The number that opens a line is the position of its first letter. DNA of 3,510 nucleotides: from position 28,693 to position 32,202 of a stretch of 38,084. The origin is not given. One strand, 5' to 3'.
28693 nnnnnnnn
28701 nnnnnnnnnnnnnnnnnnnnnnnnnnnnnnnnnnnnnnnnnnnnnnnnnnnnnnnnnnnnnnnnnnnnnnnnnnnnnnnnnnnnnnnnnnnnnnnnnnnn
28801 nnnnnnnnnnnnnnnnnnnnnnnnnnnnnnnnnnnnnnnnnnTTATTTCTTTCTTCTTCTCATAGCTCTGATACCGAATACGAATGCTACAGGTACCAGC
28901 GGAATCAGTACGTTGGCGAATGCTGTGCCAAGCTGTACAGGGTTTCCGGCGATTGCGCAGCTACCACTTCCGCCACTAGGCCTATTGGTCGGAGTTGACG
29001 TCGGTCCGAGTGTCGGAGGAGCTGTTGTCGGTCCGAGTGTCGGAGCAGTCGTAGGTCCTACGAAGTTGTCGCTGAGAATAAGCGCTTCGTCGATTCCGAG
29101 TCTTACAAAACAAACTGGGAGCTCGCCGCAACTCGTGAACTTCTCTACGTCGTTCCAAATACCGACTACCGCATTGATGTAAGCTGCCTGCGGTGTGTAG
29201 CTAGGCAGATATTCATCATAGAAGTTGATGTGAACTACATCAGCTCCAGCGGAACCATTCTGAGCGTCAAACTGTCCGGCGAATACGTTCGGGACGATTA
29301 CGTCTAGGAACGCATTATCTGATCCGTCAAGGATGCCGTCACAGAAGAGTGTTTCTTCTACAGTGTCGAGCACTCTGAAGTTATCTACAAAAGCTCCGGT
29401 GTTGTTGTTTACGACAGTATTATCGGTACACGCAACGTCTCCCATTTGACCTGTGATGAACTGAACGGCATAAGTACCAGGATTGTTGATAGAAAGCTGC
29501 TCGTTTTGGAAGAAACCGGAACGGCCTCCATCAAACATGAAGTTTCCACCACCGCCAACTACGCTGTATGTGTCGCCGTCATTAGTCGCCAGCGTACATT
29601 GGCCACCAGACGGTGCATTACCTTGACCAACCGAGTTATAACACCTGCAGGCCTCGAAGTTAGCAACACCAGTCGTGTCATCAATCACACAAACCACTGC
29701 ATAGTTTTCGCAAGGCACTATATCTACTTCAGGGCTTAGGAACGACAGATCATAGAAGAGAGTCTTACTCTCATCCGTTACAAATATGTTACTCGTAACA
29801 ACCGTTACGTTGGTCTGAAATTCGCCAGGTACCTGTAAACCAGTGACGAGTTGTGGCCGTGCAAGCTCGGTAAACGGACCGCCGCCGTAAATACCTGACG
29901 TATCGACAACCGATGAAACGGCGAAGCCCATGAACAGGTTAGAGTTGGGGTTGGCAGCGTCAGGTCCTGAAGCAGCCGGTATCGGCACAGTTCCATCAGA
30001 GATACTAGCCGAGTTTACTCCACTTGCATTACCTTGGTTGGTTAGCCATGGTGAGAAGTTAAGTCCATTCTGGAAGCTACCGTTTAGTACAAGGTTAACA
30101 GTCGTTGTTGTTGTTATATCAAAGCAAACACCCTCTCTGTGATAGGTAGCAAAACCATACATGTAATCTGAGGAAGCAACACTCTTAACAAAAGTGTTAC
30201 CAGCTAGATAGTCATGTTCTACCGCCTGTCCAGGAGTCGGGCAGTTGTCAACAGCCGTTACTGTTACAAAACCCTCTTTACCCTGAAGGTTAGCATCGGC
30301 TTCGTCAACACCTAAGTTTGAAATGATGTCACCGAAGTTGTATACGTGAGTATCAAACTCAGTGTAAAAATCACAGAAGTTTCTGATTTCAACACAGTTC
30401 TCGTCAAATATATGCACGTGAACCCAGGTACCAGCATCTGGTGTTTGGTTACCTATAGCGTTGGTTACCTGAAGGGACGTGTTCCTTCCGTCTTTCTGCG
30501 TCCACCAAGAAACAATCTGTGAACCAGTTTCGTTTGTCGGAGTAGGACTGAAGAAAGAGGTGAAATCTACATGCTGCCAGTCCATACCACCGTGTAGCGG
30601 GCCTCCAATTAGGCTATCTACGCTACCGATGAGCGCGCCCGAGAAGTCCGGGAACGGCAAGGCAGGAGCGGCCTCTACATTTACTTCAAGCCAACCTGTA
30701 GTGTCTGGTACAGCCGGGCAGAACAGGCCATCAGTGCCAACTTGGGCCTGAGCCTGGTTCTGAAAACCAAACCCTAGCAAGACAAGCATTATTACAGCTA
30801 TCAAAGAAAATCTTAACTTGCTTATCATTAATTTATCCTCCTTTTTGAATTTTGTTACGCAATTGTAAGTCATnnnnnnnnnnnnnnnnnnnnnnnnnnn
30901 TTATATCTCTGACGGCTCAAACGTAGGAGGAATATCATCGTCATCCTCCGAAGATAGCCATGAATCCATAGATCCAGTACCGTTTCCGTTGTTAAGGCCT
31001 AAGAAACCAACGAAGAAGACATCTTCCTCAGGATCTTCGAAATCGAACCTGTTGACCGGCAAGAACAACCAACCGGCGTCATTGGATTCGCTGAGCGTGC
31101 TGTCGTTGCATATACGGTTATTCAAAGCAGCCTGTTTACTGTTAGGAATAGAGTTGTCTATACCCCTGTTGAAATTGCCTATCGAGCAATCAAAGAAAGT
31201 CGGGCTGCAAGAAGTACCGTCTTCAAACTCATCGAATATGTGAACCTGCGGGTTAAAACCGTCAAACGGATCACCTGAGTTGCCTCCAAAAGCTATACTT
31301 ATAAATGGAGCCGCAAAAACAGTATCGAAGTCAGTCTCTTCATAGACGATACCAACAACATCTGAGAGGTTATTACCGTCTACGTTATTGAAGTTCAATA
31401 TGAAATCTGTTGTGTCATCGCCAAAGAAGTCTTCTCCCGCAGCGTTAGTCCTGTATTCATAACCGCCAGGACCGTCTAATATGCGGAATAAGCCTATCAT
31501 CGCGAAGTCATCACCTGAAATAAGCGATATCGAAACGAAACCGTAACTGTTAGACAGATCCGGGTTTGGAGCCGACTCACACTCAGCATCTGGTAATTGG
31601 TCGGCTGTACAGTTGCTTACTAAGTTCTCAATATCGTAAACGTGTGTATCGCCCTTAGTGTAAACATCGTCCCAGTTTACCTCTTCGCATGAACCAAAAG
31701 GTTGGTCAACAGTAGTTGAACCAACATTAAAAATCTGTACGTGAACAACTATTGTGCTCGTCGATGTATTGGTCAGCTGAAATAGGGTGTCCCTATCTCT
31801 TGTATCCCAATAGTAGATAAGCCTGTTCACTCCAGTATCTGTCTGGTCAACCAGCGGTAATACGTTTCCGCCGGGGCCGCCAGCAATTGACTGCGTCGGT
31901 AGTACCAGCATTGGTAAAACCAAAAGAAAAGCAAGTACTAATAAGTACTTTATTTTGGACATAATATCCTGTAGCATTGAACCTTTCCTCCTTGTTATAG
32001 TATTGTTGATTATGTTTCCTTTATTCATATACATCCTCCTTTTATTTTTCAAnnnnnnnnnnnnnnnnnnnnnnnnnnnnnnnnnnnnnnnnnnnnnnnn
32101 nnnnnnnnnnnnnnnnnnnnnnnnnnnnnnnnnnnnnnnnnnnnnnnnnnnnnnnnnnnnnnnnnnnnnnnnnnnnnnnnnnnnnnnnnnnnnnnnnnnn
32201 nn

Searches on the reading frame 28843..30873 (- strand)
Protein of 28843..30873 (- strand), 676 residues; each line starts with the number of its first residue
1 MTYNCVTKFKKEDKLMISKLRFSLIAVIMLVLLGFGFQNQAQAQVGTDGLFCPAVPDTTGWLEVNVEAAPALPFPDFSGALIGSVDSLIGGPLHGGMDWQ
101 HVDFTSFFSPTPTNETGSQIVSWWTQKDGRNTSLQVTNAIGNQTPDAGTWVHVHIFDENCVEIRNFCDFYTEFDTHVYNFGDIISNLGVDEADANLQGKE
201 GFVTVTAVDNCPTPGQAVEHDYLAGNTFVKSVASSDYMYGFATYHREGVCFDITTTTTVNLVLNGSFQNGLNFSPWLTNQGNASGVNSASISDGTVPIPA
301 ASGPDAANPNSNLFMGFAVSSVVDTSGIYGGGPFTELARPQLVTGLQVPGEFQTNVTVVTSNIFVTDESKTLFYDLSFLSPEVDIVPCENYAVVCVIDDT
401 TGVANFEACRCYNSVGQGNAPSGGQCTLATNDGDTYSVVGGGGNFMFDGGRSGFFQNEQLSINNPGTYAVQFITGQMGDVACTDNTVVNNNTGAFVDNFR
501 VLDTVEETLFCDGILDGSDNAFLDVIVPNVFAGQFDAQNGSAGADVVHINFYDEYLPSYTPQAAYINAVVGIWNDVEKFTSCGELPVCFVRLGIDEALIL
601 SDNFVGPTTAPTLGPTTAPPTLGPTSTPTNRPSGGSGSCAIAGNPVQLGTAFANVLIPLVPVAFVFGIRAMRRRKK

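Call 5: search_protein_families(library=pfam, proteins=[window:28843-30873:-], max_evalue=0.01)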
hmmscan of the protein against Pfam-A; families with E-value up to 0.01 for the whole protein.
window:28843-30873:- (676 aa): 0 families

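Call 55: search_protein_families(library=ncbifam, proteins=[window:28843-30873:-], max_evalue=1)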
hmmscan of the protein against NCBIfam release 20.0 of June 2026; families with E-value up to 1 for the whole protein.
window:28843-30873:- (676 aa): 0 families

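Call 61: find_homologous_proteins(query=window:28843-30873:-, max_evalue=0.001)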
Query window:28843-30873:- (676 aa): 79 proteins with E <= 0.001 among 8000 candidates.
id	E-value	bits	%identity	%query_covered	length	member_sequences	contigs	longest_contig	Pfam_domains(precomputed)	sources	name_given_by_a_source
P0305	0.0e+0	1520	100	98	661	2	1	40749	-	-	-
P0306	0.0e+0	1178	80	98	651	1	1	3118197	-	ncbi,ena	-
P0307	0.0e+0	1175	78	98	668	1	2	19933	-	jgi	jgi:hypothetical protein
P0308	0.0e+0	1171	78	98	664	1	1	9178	-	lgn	-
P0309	0.0e+0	1155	78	98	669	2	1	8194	-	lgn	-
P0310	0.0e+0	1012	70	98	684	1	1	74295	-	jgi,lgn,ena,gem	-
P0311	6.0e-202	691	51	100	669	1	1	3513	-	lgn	-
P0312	9.5e-190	651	50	98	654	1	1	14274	-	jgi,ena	-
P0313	1.3e-187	644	50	98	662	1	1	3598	-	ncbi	-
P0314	3.6e-186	639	50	98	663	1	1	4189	-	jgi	jgi:hypothetical protein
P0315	7.2e-186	638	52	98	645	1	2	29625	-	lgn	-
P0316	1.8e-183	630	49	98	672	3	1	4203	-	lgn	-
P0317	4.1e-183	629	49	98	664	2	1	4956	-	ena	-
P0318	5.7e-183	628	50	98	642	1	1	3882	-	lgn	-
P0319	1.3e-182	627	52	98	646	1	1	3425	-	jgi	-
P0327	6.0e-177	608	47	98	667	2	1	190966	-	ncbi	ncbi:MAG: hypothetical protein RIG61_03715 [Deltaproteobacteria bacterium]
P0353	2.9e-161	556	46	97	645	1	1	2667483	-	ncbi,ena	-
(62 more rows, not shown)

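Call 71: find_encoding_contigs(protein=P0353, flank=10000, max_places=2)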
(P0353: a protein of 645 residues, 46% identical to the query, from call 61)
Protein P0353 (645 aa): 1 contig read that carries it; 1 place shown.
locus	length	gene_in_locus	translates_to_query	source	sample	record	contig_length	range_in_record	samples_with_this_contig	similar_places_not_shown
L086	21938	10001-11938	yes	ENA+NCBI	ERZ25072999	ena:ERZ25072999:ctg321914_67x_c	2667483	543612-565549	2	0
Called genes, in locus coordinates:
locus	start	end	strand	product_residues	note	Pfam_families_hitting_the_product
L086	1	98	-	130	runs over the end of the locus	PF21157:DksA_N (weak), PF01258:zf-dskA_traR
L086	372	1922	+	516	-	PF00209:SNF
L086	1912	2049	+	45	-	-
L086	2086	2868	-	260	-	PF05118:Asp_Arg_Hydrox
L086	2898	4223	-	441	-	PF01066:CDP-OH_P_transf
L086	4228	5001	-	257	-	PF00483:NTP_transferase, PF12804:NTP_transf_3, PF20202:DUF6564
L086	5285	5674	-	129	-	PF02261:Asp_decarbox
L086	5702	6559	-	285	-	PF02569:Pantoate_ligase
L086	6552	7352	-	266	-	PF02548:Pantoate_transf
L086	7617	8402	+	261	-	PF02567:PhzC-PhzF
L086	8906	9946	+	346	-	-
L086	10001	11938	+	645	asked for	-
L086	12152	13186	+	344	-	-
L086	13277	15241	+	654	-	-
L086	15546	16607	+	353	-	-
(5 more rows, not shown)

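Call 72: find_encoding_contigs(protein=P0327, flank=10000, max_places=2)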
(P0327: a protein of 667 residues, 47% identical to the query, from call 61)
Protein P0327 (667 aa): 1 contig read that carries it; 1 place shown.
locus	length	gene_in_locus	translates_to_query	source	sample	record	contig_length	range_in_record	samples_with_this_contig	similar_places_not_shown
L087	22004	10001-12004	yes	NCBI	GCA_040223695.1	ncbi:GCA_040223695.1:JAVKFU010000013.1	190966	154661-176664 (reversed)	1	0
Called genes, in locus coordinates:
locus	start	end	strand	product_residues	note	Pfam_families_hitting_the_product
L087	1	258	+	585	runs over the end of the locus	PF13431:TPR_17 (faint), PF14559:TPR_19 (faint), PF07719:TPR_2 (faint), PF13181:TPR_8 (faint), PF13424:TPR_12 (faint)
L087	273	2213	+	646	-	PF13181:TPR_8 (faint), PF13431:TPR_17 (faint), PF13432:TPR_16 (faint), PF00515:TPR_1 (faint), PF13424:TPR_12 (weak), PF07719:TPR_2 (weak), PF21033:RMD1-3 (weak), PF14559:TPR_19 (weak), +3 more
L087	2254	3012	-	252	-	PF10370:Rv2993c-like_N, PF01557:FAA_hydrolase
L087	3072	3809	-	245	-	PF01416:PseudoU_synth_1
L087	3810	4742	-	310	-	PF19300:BPD_transp_1_N (weak), PF00528:BPD_transp_1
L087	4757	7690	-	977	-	PF00595:PDZ, PF13180:PDZ_2 (weak), PF17820:PDZ_6, PF03572:Peptidase_S41, PF07705:CARDB (faint)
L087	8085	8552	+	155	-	PF13441:Gly-zipper_YMGG, PF05433:Rick_17kDa_Anti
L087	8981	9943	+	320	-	-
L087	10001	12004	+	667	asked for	-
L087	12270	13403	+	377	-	PF22025:ThiI_fer, PF02926:THUMP, PF02568:ThiI, PF06508:QueC (faint)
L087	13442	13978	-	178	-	-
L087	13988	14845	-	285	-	PF13145:Rotamase_2 (weak)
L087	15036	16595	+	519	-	PF00732:GMC_oxred_N, PF05199:GMC_oxred_C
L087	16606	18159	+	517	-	PF01839:FG-GAP (faint), PF13517:FG-GAP_3, PF07593:UnbV_ASPIC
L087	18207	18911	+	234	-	PF00535:Glycos_transf_2, PF10111:Glyco_tranf_2_2, PF13641:Glyco_tranf_2_3 (faint)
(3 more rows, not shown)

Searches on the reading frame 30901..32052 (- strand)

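Call 5: search_protein_families(library=pfam, proteins=[window:30901-32052:-], max_evalue=0.01)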
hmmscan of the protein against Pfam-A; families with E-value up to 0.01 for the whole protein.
window:30901-32052:- (383 aa): 0 families

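Call 55: search_protein_families(library=ncbifam, proteins=[window:30901-32052:-], max_evalue=1)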
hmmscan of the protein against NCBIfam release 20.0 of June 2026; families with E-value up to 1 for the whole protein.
window:30901-32052:- (383 aa): 2 families
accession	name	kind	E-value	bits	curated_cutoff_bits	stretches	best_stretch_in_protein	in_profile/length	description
NF005649.0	PRK07415.1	equivalog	0.021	13.8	583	1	73-147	125-196/394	NAD(P)H-quinone oxidoreductase subunit H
NF007023.0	PRK09489.1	equivalog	0.037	13.2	295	1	72-112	74-113/342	16S rRNA (guanine(1207)-N(2))-methyltransferase RsmC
